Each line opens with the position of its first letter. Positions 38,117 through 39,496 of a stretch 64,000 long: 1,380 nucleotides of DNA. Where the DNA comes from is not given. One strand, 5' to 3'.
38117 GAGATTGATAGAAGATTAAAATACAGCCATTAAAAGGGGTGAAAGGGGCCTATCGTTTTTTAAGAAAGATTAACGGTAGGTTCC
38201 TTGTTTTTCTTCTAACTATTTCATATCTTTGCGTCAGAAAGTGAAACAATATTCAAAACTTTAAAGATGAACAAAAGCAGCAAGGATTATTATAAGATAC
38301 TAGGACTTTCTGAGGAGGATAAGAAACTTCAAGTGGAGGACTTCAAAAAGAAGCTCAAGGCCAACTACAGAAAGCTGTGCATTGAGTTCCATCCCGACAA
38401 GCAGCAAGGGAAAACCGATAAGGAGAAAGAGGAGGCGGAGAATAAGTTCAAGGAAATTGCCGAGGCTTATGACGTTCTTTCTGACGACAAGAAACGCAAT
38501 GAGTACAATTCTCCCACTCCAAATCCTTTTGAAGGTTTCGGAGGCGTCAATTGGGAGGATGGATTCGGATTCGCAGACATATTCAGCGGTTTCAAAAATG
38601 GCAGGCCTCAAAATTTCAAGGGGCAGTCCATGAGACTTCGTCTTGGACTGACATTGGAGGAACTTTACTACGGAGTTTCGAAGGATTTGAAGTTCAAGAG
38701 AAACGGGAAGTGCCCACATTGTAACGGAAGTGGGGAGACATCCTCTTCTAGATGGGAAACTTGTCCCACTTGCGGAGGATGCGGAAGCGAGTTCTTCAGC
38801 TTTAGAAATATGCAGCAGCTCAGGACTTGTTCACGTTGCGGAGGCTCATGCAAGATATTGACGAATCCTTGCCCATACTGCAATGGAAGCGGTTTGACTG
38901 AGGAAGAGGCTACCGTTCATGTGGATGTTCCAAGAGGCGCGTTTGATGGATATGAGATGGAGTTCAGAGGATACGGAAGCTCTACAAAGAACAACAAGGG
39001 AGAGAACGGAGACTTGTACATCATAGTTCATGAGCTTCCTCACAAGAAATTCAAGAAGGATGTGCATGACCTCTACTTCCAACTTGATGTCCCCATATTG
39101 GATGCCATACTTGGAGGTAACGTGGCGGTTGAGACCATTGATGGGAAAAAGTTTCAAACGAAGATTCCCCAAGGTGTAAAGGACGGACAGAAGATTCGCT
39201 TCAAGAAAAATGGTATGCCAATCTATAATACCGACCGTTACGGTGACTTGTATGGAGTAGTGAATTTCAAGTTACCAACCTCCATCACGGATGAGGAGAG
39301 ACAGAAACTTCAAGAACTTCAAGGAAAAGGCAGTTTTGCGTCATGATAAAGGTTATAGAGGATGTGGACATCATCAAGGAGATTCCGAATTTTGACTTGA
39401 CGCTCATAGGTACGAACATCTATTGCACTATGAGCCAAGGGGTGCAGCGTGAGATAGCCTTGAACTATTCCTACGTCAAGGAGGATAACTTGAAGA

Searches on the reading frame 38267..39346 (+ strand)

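Call 16: search_protein_families(library=phrogs, proteins=[window:38267-39346:+], max_evalue=0.001)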
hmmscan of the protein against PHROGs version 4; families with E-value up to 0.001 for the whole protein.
window:38267-39346:+ (359 aa): 4 families
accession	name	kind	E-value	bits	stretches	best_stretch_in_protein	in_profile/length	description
phrog_14336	-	unknown function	3.2e-75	254.7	1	5-352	3-346/363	-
phrog_3931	-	unknown function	3.9e-06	27.9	0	142-176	25-57/59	-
phrog_2778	-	unknown function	7.4e-05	23.6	1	4-85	33-99/239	-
phrog_15863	-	unknown function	0.00014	22.3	1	27-108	156-225/312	-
